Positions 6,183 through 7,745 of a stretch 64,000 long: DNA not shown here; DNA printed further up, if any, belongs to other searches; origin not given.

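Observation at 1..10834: Eleven co-directional genes with 1-4 bp start/stop overlaps form an envelope glycoconjugate operon with an embedded Fur-family regulator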

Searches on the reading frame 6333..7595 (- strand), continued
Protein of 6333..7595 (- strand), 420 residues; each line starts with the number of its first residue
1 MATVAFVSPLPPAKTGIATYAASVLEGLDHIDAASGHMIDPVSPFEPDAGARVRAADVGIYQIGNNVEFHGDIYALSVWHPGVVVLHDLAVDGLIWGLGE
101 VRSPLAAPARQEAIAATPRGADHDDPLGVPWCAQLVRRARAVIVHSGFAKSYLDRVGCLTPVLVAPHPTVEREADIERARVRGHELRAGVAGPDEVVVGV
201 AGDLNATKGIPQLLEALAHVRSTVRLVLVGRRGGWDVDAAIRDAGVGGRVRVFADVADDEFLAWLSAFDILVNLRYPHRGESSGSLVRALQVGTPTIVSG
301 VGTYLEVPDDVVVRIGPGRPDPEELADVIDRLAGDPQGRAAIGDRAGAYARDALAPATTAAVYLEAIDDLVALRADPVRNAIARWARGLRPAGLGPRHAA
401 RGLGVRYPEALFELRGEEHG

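Call 17: find_related_loci(query=A1, collection=genome_contigs, flank=10000)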
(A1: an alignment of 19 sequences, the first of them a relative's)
Query A1 (1224 aa) in genome_contigs; peptide patterns used: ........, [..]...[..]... (x = any residue, [..] = any of these).
300 stretches matched a pattern; 254 encode a relative of the query (tblastn E <= 1e-3); the best 80 are kept; 80 distinct loci.
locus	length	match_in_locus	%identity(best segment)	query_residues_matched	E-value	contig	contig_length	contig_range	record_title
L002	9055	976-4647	96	1-1224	0e+0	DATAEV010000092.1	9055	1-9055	MAG TPA_asm: Actinomycetota bacterium isolate SMAG_U6786 k141_1494154, whole genome shotgun sequence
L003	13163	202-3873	88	1-1224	0e+0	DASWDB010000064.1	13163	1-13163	MAG TPA_asm: Actinomycetota bacterium isolate SMAG_U2724 k141_861587, whole genome shotgun sequence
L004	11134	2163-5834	87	1-1224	0e+0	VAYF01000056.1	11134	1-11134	MAG: Actinobacteria bacterium isolate AC_51 14_1009_13_30cm_scaffold_4748, whole genome shotgun sequence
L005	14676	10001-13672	87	1-1224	0e+0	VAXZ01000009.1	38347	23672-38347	MAG: Actinobacteria bacterium isolate AC_45 14_0903_05_40cm_scaffold_1577, whole genome shotgun sequence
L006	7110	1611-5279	74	1-1223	0e+0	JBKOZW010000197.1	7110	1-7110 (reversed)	MAG: Actinomycetota bacterium isolate GB_HAYS_MAG_00024 GB_HAYS_000001238518, whole genome shotgun sequence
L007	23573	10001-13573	73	26-1215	0e+0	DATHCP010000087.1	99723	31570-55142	MAG TPA_asm: Actinomycetota bacterium isolate SMAG_U12370 k141_63891, whole genome shotgun sequence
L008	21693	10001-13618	73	20-1221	0e+0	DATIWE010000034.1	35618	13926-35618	MAG TPA_asm: Actinomycetota bacterium isolate SMAG_U15215 k141_2221066, whole genome shotgun sequence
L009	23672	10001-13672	88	1-1224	0e+0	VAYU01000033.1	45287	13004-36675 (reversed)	MAG: Actinobacteria bacterium isolate AC_66 14_1009_16_30cm_scaffold_678, whole genome shotgun sequence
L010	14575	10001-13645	60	1-1211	0e+0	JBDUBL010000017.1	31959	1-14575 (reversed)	MAG: Actinomycetota bacterium isolate cluster4_bin.22 NODE_1806_length_31959_cov_10.370831, whole genome shotgun sequenc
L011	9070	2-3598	92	26-1224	0e+0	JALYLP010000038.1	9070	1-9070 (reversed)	MAG: Actinomycetota bacterium isolate AFD bin42 SD1484-86_k127_2046901, whole genome shotgun sequence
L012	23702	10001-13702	58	1-1214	0e+0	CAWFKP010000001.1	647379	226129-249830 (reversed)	MAG: uncultured Actinomycetes bacterium isolate MFD00392.bin.2.405 genome assembly, contig: contig_17313, whole genome s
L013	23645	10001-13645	60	2-1214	0e+0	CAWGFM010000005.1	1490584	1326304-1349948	MAG: uncultured Actinomycetes bacterium isolate MFD05567.bin.1.91 genome assembly, contig: contig_75915, whole genome sh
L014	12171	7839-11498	60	20-1214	0e+0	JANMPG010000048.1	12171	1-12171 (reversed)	MAG: Actinomycetes bacterium isolate OTE_51_metabat_502 OTE_51_k141_4031193, whole genome shotgun sequence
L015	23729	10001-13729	60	3-1220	0e+0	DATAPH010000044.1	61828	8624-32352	MAG TPA_asm: Actinomycetota bacterium isolate SMAG_U5436 k141_5450086, whole genome shotgun sequence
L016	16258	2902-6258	61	25-1215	0e+0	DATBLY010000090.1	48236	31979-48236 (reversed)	MAG TPA_asm: Actinomycetota bacterium isolate SMAG_U3984 k141_2478661, whole genome shotgun sequence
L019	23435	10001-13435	60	19-1214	0e+0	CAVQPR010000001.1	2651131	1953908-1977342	MAG: uncultured Actinomycetes bacterium isolate MFD09964.bin.2.63 genome assembly, contig: contig_13548, whole genome sh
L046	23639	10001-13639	55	19-1212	0e+0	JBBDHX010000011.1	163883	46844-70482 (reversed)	MAG: Actinomycetota bacterium isolate LejiaA_69_12 Lejia_A_154_length_163883_cov_7, whole genome shotgun sequence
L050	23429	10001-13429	57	19-1224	0e+0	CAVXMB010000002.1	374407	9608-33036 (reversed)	MAG: uncultured Actinomycetota bacterium isolate MFD09206.bin.2.162 genome assembly, contig: contig_13323, whole genome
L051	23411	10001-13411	56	19-1224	0e+0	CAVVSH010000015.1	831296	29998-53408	MAG: uncultured Actinomycetota bacterium isolate MFD02840.bin.1.414 genome assembly, contig: contig_98978, whole genome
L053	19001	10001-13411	56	19-1224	0e+0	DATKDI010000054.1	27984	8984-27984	MAG TPA_asm: Actinomycetota bacterium isolate SMAG_U14468 k141_3792729, whole genome shotgun sequence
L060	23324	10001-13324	54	20-1214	0e+0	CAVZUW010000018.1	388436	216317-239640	MAG: uncultured Actinomycetes bacterium isolate MFD09267.bin.2.223 genome assembly, contig: contig_9255, whole genome sh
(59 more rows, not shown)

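Call 30: search_protein_families(library=pfam, proteins=[L007:3843-4721:+, L007:4714-5481:+, L007:5478-6323:+, L008:3305-4198:-, L008:4195-5034:-, L008:5031-5951:-, L008:5972-6352:+, L013:2110-3024:+, L013:3077-3811:+, L013:3808-4710:+], max_evalue=0.001)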
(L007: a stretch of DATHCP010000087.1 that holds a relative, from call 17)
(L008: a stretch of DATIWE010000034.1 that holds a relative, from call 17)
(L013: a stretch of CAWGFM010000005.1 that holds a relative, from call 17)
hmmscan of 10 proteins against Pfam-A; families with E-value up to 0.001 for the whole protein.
L007:3843-4721:+ (292 aa): 1 family
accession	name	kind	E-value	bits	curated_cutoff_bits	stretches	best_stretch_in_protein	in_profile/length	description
PF01297.22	ZnuA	-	2.1e-78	263.9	29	1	25-288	1-263/263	Zinc-uptake complex component A periplasmic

L007:4714-5481:+ (255 aa): 8 families
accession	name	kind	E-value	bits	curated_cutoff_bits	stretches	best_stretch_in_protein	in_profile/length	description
PF00005.33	ABC_tran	-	7e-31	108.1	25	1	29-175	3-137/137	ABC transporter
PF13304.12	AAA_21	-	1.2e-11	45.7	27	1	39-72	1-33/304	AAA domain, putative AbiEii toxin, Type IV TA system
PF13191.12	AAA_16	-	1.2e-06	29.6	32.6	1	21-193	3-124/167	AAA ATPase domain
PF02463.25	SMC_N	-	3.6e-05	23.8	40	0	38-55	25-42/220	RecF/RecN/SMC N terminal domain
PF20703.3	nSTAND1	-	0.00028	21.1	27.1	1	21-58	17-55/379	Novel STAND NTPase 1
PF13555.12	AAA_29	-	0.00028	21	27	1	33-54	18-39/61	P-loop containing region of AAA domain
PF13481.12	AAA_25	-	0.00077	19.6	27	0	34-54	30-50/195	AAA domain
PF13401.12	AAA_22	-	0.00091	20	27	0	36-68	4-37/130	AAA domain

L007:5478-6323:+ (281 aa): 1 family
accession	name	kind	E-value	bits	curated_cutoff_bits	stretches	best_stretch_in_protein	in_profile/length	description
PF00950.22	ABC-3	-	1.7e-60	205.1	20.1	1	13-265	3-255/258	ABC 3 transport family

L008:3305-4198:- (297 aa): 2 families
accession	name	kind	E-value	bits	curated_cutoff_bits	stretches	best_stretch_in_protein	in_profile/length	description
PF00950.22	ABC-3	-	5.3e-46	157.7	20.1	1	10-261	3-255/258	ABC 3 transport family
PF01032.23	FecCD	-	0.00021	20.9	26.5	1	49-230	94-274/311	FecCD transport family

L008:4195-5034:- (279 aa): 3 families
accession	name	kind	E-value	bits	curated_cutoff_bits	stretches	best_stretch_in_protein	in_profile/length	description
PF00005.33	ABC_tran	-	3.3e-26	93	25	1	25-168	3-136/137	ABC transporter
PF13304.12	AAA_21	-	4.1e-10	40.6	27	1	130-200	227-299/304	AAA domain, putative AbiEii toxin, Type IV TA system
PF02463.25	SMC_N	-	0.00045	20.1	40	0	34-53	25-44/220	RecF/RecN/SMC N terminal domain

L008:5031-5951:- (306 aa): 1 family
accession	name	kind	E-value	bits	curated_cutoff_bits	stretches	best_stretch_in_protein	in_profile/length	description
PF01297.22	ZnuA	-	1.7e-51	175.7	29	1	44-303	1-263/263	Zinc-uptake complex component A periplasmic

L008:5972-6352:+ (126 aa): 4 families
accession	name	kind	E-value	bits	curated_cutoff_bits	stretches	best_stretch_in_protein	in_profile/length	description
PF01022.26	HTH_5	-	1.3e-15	57.4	22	1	50-94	2-46/47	Bacterial regulatory protein, arsR family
PF12840.13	HTH_20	-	1.8e-07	31.4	27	1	48-96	2-51/51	Helix-turn-helix domain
PF08100.18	Dimerisation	-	2.7e-05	24.4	25.6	1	45-108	20-85/93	O-methyltransferase dimerisation domain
PF12802.13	MarR_2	-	0.00024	21.6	27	1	66-97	23-54/61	MarR family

L013:2110-3024:+ (304 aa): 1 family
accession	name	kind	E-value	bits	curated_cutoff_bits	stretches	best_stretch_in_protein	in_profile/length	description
PF01297.22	ZnuA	-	3.5e-72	243.5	29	1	36-300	1-263/263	Zinc-uptake complex component A periplasmic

L013:3077-3811:+ (244 aa): 8 families
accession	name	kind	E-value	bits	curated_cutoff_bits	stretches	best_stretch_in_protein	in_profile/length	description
PF00005.33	ABC_tran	-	3.6e-34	118.7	25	1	16-164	1-137/137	ABC transporter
PF13304.12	AAA_21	-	5.9e-10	40.1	27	1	28-46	1-19/304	AAA domain, putative AbiEii toxin, Type IV TA system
PF13191.12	AAA_16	-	4.7e-05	24.4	32.6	1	22-76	15-64/167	AAA ATPase domain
PF02463.25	SMC_N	-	5.9e-05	23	40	0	27-47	25-48/220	RecF/RecN/SMC N terminal domain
PF13401.12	AAA_22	-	0.00015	22.5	27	1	27-58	6-40/130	AAA domain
PF13555.12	AAA_29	-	0.00015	21.9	27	1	20-50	16-46/61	P-loop containing region of AAA domain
PF20703.3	nSTAND1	-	0.00018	21.7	27.1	1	9-45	16-52/379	Novel STAND NTPase 1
PF01580.24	FtsK_SpoIIIE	-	0.00037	20.4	24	1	24-94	36-106/221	FtsK/SpoIIIE family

L013:3808-4710:+ (300 aa): 1 family
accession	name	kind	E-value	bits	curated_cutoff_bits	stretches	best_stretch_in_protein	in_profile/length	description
PF00950.22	ABC-3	-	5.3e-55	187.2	20.1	1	17-268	3-255/258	ABC 3 transport family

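Call 31: search_protein_families(library=pfam, proteins=[L013:5181-5843:-, L013:5873-6817:-, L013:6904-8256:-, L013:8362-9978:+, L019:8137-9873:+, L012:7866-9905:+, L012:13701-14831:+, L060:6375-8153:+, L060:8197-9843:+, L046:8325-9992:+], max_evalue=0.001)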
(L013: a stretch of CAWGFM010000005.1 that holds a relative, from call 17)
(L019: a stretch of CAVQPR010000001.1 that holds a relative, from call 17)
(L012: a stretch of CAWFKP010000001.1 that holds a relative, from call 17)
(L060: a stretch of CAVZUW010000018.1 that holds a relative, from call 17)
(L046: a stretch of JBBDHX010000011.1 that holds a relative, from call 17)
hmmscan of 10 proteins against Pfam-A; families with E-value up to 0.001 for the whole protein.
L013:5181-5843:- (220 aa): 1 family
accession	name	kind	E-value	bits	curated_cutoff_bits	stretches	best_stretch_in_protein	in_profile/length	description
PF21537.2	DUF1980_C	-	3.3e-13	49.9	25.9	1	132-218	46-139/141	DUF1980 C-terminal domain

L013:5873-6817:- (314 aa): 1 family
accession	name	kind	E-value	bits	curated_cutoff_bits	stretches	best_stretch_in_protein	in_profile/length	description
PF03773.19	ArsP_1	-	2.1e-50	172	32.3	1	25-306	4-289/294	Predicted permease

L013:6904-8256:- (450 aa): 0 families

L013:8362-9978:+ (538 aa): 2 families
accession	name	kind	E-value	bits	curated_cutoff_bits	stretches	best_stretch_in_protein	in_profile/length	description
PF01663.27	Phosphodiest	-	1.6e-19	71.2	23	1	144-429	6-221/342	Type I phosphodiesterase / nucleotide pyrophosphatase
PF00884.28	Sulfatase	-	0.00015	21.6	25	0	62-106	252-295/301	Sulfatase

L019:8137-9873:+ (578 aa): 2 families
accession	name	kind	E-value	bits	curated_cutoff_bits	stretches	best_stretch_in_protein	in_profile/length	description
PF01663.27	Phosphodiest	-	1.3e-25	91.2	23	1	184-473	6-225/342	Type I phosphodiesterase / nucleotide pyrophosphatase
PF00884.28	Sulfatase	-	3.5e-06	27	25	0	434-473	208-247/301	Sulfatase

L012:7866-9905:+ (679 aa): 3 families
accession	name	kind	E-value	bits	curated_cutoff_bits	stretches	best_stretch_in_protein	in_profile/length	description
PF01663.27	Phosphodiest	-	2.3e-29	103.5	23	1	275-587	1-243/342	Type I phosphodiesterase / nucleotide pyrophosphatase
PF00884.28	Sulfatase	-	2.2e-09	37.5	25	0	530-569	208-247/301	Sulfatase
PF01676.23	Metalloenzyme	-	1.7e-05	24.9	24.3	0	504-566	147-203/252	Metalloenzyme superfamily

L012:13701-14831:+ (376 aa): 1 family
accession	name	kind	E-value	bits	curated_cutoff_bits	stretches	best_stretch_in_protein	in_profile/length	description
PF09594.16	GT87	-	1e-06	29.1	25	1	83-297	38-237/237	Glycosyltransferase family 87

L060:6375-8153:+ (592 aa): 1 family
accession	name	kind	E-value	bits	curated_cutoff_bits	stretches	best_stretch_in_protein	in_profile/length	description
PF01663.27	Phosphodiest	-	1.1e-21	78.3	23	1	194-557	2-288/342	Type I phosphodiesterase / nucleotide pyrophosphatase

L060:8197-9843:+ (548 aa): 2 families
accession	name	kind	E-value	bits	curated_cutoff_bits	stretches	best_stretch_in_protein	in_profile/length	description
PF01663.27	Phosphodiest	-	3.2e-20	73.5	23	1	151-439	4-222/342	Type I phosphodiesterase / nucleotide pyrophosphatase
PF00884.28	Sulfatase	-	0.00035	20.4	25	0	402-442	207-247/301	Sulfatase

L046:8325-9992:+ (555 aa): 2 families
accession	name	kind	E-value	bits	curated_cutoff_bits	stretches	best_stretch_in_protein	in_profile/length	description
PF01663.27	Phosphodiest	-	1.6e-23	84.3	23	1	155-446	1-222/342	Type I phosphodiesterase / nucleotide pyrophosphatase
PF00884.28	Sulfatase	-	1.2e-08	35.1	25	0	86-126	258-298/301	Sulfatase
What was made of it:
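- Relatives carry envelope genes next to the fusion gene: an alkaline-phosphatase-superfamily protein upstream and GT87 downstream in L012 (call 31).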

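Call 47: find_homologous_proteins(query=window:6333-7595:-)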
Query window:6333-7595:- (420 aa): 479 proteins with E <= 0.001 among 8000 candidates; the best 120 are listed.
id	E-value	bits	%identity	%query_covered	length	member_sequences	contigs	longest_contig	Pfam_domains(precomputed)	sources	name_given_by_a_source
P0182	2.2e-260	882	96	100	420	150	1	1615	PF00534.27,PF13692.13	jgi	jgi:glycosyltransferase involved in cell wall biosynthesis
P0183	2.4e-242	823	90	100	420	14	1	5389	PF00534.27,PF13692.13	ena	-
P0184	1.1e-238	811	89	100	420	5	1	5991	PF00534.27,PF13524.13,PF13692.13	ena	-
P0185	5.3e-235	799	88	100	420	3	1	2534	PF00534.27,PF13524.13,PF13692.13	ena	-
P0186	2.2e-184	632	71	99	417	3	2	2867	PF00534.27,PF13692.13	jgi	jgi:glycosyltransferase involved in cell wall biosynthesis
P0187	2.0e-178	612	70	99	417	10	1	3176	PF00534.27,PF13524.13,PF13692.13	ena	-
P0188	8.9e-177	607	70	99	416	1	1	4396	PF00534.27,PF13692.13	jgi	-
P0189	6.6e-175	601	69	99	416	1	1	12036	PF00534.27,PF13692.13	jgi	jgi:glycosyltransferase involved in cell wall biosynthesis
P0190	7.7e-174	597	70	99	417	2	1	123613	PF00534.27,PF13524.13,PF13439.13,PF13692.13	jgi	jgi:glycosyltransferase involved in cell wall biosynthesis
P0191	2.2e-173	596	68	99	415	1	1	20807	PF00534.27,PF13524.13,PF13692.13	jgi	jgi:glycosyltransferase involved in cell wall biosynthesis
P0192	3.0e-173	595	68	99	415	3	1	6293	PF00534.27,PF13692.13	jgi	-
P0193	8.1e-173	594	68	99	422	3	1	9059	PF00534.27,PF13692.13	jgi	jgi:glycosyltransferase involved in cell wall biosynthesis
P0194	3.0e-172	592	69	99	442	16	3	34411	PF00534.27,PF13524.13,PF13692.13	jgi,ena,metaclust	metaclust:\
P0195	1.4e-167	576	65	97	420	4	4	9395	PF00534.27,PF13692.13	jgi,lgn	jgi:glycosyltransferase involved in cell wall biosynthesis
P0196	1.5e-167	576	67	100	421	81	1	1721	PF00534.27,PF13692.13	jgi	-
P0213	8.2e-145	501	59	99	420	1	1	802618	PF00534.27,PF13692.13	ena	-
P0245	4.6e-105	371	48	98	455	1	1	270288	PF00534.27,PF13692.13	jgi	jgi:glycosyltransferase involved in cell wall biosynthesis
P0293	3.4e-100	354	47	98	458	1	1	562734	PF00534.27,PF13692.13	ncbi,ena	-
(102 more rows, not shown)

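Call 48: find_encoding_contigs(protein=P0213, flank=8000, max_places=1)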
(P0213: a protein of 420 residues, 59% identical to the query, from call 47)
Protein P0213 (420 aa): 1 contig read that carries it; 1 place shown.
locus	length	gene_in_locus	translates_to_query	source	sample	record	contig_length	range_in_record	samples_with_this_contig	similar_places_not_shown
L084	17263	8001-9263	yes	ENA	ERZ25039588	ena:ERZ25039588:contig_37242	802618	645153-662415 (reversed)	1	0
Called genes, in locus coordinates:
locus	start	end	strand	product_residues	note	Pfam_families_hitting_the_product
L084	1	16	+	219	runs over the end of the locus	PF01066:CDP-OH_P_transf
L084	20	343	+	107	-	PF00355:Rieske, PF13806:Rieske_2 (weak)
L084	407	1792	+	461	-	PF00291:PALP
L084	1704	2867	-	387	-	PF00657:Lipase_GDSL (faint), PF04311:DUF459, PF13472:Lipase_GDSL_2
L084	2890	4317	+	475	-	-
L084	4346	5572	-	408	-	PF04542:Sigma70_r2, PF07719:TPR_2 (faint), PF08281:Sigma70_r4_2, PF20239:DUF6596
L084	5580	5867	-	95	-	PF03795:YCII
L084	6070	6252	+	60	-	-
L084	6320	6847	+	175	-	-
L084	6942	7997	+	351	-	PF00534:Glycos_transf_1, PF13692:Glyco_trans_1_4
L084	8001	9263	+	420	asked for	PF00534:Glycos_transf_1, PF13692:Glyco_trans_1_4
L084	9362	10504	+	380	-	PF00730:HhH-GPD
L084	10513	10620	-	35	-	-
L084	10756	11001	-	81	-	-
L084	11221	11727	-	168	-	PF03773:ArsP_1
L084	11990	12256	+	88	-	-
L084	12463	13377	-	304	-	-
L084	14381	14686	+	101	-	-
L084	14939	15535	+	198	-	-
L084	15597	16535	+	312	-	-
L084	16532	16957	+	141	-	-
